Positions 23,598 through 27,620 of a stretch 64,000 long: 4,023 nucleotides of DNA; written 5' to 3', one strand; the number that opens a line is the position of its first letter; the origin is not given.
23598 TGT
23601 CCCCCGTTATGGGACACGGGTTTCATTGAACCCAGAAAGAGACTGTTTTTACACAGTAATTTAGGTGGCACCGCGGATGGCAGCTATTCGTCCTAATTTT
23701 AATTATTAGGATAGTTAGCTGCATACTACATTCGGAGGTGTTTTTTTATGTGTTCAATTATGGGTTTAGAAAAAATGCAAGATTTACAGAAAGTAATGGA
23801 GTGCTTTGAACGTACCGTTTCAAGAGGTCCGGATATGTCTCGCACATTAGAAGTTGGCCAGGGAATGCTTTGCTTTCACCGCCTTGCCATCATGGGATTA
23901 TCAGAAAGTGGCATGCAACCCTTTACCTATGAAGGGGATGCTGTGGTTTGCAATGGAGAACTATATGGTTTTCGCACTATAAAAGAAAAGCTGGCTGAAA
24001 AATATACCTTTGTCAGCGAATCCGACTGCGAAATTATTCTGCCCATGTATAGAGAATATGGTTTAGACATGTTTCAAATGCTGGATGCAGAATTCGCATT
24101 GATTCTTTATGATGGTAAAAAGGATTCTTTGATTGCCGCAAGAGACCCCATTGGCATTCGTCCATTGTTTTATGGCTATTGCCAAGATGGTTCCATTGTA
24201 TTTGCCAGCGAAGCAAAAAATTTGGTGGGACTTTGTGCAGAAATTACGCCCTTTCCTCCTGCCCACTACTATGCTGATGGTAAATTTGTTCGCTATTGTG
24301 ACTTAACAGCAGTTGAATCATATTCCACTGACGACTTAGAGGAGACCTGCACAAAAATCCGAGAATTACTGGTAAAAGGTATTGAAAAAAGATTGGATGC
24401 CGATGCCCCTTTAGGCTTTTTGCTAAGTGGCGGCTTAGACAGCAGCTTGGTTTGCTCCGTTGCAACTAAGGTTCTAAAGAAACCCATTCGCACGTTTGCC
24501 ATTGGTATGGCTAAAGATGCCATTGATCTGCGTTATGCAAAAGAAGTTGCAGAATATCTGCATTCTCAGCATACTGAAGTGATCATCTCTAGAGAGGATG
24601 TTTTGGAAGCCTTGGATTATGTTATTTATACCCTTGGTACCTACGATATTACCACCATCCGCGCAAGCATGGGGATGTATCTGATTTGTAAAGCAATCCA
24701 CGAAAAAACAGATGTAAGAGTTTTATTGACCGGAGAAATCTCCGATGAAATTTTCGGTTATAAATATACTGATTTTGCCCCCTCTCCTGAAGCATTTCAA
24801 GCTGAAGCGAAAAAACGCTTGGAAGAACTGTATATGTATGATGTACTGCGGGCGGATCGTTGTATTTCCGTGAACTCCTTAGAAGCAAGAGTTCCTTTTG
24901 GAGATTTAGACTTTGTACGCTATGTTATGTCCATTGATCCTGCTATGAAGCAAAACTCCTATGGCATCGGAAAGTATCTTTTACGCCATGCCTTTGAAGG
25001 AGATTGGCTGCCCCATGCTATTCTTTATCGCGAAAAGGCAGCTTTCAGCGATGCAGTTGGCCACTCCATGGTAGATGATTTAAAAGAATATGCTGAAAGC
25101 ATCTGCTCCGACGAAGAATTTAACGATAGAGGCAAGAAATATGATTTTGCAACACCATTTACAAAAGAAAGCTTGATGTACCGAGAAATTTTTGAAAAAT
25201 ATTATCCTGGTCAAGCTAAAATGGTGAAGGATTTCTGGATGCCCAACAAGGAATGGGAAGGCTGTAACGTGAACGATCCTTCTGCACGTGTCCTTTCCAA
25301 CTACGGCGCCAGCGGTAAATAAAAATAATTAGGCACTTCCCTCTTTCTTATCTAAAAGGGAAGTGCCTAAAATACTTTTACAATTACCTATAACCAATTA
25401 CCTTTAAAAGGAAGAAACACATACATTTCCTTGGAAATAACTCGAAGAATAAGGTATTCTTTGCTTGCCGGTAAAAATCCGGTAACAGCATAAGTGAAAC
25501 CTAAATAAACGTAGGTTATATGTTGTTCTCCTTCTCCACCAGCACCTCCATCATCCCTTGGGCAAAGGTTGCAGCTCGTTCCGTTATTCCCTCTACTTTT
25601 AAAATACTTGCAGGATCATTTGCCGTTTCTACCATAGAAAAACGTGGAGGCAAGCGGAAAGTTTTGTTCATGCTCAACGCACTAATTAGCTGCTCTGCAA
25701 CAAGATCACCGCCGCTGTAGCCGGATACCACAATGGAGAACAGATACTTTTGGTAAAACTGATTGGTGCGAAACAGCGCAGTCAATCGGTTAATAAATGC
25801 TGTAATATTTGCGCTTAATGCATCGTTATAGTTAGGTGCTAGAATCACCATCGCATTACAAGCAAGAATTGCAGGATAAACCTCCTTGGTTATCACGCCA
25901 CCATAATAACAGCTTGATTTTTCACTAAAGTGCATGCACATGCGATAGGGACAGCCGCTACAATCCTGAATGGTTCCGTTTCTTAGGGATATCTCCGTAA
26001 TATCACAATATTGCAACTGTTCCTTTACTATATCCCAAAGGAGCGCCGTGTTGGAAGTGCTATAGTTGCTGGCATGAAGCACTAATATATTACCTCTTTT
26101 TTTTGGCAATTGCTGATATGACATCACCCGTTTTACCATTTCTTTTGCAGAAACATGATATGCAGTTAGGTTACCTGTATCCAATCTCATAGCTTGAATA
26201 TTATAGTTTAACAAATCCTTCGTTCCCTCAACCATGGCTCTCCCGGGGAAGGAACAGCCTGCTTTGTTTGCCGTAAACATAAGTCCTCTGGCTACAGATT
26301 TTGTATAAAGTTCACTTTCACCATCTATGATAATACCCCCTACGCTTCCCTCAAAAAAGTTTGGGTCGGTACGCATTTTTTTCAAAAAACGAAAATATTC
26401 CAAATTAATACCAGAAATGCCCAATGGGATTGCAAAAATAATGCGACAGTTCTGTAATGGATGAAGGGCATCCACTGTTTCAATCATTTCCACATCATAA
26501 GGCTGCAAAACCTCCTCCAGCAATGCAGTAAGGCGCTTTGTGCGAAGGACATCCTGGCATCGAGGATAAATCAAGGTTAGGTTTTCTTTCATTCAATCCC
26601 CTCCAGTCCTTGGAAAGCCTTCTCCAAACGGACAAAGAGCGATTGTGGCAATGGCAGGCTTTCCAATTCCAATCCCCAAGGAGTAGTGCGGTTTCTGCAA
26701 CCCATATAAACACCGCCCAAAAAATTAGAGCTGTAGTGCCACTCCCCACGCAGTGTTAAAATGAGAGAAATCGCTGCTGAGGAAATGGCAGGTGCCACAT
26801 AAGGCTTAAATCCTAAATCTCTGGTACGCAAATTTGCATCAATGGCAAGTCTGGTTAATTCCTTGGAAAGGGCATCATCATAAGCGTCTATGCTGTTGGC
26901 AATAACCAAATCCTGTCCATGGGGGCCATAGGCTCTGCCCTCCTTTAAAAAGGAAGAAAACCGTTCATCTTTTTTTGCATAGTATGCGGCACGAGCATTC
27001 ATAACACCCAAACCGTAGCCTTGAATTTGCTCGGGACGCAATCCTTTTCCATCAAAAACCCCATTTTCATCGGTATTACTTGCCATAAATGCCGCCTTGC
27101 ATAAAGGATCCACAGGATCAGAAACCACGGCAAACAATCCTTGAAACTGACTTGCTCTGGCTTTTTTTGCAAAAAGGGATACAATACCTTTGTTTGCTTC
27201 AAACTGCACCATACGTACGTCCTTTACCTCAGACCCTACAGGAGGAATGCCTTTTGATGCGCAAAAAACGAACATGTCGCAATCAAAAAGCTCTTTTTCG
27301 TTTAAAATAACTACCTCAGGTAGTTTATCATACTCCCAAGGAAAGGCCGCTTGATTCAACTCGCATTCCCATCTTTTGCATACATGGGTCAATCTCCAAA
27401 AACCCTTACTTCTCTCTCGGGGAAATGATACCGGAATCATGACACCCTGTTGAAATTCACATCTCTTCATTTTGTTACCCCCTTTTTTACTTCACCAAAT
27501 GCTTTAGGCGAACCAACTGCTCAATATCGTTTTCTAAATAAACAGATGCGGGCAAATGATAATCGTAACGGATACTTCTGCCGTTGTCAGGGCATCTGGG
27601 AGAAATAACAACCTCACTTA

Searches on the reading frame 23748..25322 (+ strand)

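Call 3: search_protein_families(library=pfam, proteins=[window:23748-25322:+], max_evalue=0.1)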
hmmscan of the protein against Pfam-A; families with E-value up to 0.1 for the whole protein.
window:23748-25322:+ (524 aa): 8 families
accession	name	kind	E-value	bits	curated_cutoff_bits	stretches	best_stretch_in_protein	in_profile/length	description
PF00733.27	Asn_synthase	-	5.8e-71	240.4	21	2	203-342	1-139/354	Asparagine synthase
PF13537.11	GATase_7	-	2.2e-30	105.7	25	1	45-159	3-121/123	Glutamine amidotransferase domain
PF13522.11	GATase_6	-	4.4e-24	85.4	27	1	33-155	6-130/130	Glutamine amidotransferase domain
PF12481.13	DUF3700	-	3.3e-08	33.7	27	1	109-176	126-194/228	Aluminium induced protein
PF02540.23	NAD_synthase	-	6.1e-05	22.7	21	1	226-345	25-146/242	NAD synthase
PF24167.1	DUF7411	-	0.0062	16.6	28.7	1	223-293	4-71/194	Family of unknown function (DUF7411)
PF12075.13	KN_motif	-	0.033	14.4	26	0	384-394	8-21/39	KN motif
PF06508.19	QueC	-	0.051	13.5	22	0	225-281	5-61/210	Queuosine biosynthesis protein QueC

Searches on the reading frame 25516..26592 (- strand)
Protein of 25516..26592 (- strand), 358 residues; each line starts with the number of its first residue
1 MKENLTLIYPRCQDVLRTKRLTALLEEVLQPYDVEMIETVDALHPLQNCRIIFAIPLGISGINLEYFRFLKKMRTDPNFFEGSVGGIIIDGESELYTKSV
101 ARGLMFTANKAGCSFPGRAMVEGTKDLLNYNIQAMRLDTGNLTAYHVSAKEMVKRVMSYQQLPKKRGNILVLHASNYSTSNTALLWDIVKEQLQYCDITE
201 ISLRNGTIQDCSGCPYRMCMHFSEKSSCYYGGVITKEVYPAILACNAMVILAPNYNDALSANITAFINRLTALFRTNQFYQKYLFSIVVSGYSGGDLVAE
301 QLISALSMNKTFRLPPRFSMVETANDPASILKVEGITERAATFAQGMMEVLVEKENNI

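Call 3: search_protein_families(library=pfam, proteins=[window:25516-26592:-], max_evalue=0.1)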
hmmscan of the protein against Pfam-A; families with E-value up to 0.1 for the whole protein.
window:25516-26592:- (358 aa): 1 family
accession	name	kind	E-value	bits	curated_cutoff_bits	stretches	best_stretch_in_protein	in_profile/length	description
PF03358.20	FMN_red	-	3.4e-19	69.3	24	1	168-324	2-150/152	NADPH-dependent FMN reductase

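Call 4: search_protein_families(library=ncbifam, proteins=[window:25516-26592:-], max_evalue=0.1)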
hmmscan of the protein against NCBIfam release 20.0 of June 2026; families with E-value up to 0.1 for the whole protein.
window:25516-26592:- (358 aa): 0 families

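Call 21: search_protein_families(library=padloc, proteins=[window:25516-26592:-], max_evalue=0.01)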
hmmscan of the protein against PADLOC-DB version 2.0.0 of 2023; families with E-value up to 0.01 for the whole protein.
window:25516-26592:- (358 aa): 0 families

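Call 49: search_protein_families(library=ncbifam, proteins=[window:25516-26592:-], max_evalue=1)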
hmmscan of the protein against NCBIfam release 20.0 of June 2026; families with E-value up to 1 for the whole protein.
window:25516-26592:- (358 aa): 0 families

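Call 78: search_solved_structures(query=A9, max_evalue=1, show_alignments=1)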
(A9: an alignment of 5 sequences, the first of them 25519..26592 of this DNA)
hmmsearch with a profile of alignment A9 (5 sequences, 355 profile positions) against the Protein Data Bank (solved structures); distinct sequences matched with E-value up to 1: 19.
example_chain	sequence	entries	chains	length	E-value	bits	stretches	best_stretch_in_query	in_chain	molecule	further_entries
1ar2_A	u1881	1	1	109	0.13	14.4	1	140-179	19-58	REI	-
4l1h_A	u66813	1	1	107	0.27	13.4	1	140-179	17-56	Ig kappa chain V-I region Rei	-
3gfr_A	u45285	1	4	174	0.3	13.2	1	236-347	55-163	FMN-dependent NADPH-azoreductase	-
1bww_A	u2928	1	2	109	0.32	13.1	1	140-179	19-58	PROTEIN (IG KAPPA CHAIN V-I REGION REI)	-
8pq2_L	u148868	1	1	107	0.35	13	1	140-180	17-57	P4J15 Fragment Antigen-Binding Light Chain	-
3cdc_A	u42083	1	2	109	0.37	12.9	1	140-180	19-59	Light Chain Amyloidogenic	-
3dvi_A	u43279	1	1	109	0.38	12.9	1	140-180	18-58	Amyloidogenic light chain variable domain AL-103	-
1sqs_A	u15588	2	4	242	0.39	12.8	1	225-302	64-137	conserved hypothetical protein | Hypothetical protein SP1951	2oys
3dvf_A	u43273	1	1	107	0.44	12.7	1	140-180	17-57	Amyloidogenic immunoglobulin light chain protein AL-12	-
3nx3_A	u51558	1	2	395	0.45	12.6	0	31-120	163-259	Acetylornithine aminotransferase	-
4k07_A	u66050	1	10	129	0.48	12.5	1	140-180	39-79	Amyloidogenic immunoglobulin light chain protein AL-103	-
1rei_A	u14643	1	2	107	0.53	12.4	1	140-179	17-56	BENCE-JONES PROTEIN REI (LIGHT CHAIN)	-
5xp1_A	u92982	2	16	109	0.55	12.3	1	140-179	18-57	Immunoglobulin kappa variable 1D-33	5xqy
9x9t_D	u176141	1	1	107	0.61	12.2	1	141-180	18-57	AB2-122 light chain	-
3u79_A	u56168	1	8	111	0.63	12.1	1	140-180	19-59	Amyloidogenic immunoglobulin light chain protein AL-103 Y32F Y96F, variable domain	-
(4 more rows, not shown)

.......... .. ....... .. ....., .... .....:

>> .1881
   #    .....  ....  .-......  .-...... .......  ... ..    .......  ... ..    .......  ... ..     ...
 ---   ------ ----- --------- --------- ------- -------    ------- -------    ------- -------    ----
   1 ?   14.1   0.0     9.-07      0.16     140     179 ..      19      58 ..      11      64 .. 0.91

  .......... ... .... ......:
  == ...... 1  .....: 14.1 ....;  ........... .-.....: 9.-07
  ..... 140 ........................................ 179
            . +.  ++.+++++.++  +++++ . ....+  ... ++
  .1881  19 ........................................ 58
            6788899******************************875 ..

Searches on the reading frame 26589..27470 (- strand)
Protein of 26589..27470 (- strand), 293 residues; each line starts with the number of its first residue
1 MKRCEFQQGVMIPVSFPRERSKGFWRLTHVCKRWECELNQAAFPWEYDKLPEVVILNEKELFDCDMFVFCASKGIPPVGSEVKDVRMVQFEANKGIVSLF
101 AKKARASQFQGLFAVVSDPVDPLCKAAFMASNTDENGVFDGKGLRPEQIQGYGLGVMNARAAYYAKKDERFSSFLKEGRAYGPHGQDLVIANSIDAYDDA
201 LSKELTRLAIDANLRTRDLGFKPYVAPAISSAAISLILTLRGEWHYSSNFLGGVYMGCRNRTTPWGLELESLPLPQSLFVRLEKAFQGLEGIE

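Call 3: search_protein_families(library=pfam, proteins=[window:26589-27470:-], max_evalue=0.1)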
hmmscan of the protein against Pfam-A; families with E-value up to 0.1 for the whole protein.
window:26589-27470:- (293 aa): 1 family
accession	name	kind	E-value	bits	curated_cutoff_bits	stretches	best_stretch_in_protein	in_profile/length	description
PF00056.29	Ldh_1_N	-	0.0039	17.7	27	1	59-139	65-140/141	lactate/malate dehydrogenase, NAD binding domain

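Call 4: search_protein_families(library=ncbifam, proteins=[window:26589-27470:-], max_evalue=0.1)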
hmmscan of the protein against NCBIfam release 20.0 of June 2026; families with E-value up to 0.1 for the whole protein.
window:26589-27470:- (293 aa): 2 families
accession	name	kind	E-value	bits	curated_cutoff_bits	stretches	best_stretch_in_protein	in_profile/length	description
TIGR01771.1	L-LDH-NAD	equivalog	0.00037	19.9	303.55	1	58-139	59-135/299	L-lactate dehydrogenase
NF000824.0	PRK00066.1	subfamily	0.025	13.9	339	1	63-138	74-144/316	L-lactate dehydrogenase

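Call 21: search_protein_families(library=padloc, proteins=[window:26589-27470:-], max_evalue=0.01)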
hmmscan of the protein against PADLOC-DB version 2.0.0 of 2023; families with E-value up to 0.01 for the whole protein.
window:26589-27470:- (293 aa): 0 families

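Call 77: search_solved_structures(query=A4, max_evalue=1, show_alignments=1)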
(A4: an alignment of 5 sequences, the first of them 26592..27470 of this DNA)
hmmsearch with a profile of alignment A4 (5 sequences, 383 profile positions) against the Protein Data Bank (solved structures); distinct sequences matched with E-value up to 1: 14.
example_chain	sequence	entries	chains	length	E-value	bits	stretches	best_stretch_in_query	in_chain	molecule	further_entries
3d0o_A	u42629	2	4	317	0.00019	24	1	81-218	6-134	L-lactate dehydrogenase 1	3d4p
3h3j_A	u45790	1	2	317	0.00032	23.2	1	81-218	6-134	L-lactate dehydrogenase 1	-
9dq7_P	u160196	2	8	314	0.00095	21.7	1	80-213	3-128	L-lactate dehydrogenase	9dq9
1hyh_A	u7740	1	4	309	0.011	18.2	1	82-213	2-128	L-2-HYDROXYISOCAPROATE DEHYDROGENASE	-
4lmr_A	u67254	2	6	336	0.014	17.9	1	73-216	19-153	L-lactate dehydrogenase 1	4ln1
6j9s_A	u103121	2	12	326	0.055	15.9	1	80-218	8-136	L-lactate dehydrogenase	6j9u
2zqy_A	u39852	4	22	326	0.059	15.8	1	80-218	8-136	L-lactate dehydrogenase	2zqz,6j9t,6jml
4q3n_A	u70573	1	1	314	0.067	15.6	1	99-219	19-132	MGS-M5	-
1ldn_A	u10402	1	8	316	0.082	15.3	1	82-218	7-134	L-LACTATE DEHYDROGENASE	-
1ldb_A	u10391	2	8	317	0.083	15.3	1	82-218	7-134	APO-L-LACTATE DEHYDROGENASE | L-LACTATE DEHYDROGENASE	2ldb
3pqd_A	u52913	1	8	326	0.12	14.8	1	82-218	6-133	L-lactate dehydrogenase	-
3pqe_A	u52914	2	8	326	0.12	14.8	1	82-218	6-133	L-lactate dehydrogenase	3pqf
3wsv_A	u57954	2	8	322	0.13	14.7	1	147-214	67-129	L-lactate dehydrogenase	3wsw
4m1q_A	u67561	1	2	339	0.96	11.8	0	73-218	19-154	L-lactate dehydrogenase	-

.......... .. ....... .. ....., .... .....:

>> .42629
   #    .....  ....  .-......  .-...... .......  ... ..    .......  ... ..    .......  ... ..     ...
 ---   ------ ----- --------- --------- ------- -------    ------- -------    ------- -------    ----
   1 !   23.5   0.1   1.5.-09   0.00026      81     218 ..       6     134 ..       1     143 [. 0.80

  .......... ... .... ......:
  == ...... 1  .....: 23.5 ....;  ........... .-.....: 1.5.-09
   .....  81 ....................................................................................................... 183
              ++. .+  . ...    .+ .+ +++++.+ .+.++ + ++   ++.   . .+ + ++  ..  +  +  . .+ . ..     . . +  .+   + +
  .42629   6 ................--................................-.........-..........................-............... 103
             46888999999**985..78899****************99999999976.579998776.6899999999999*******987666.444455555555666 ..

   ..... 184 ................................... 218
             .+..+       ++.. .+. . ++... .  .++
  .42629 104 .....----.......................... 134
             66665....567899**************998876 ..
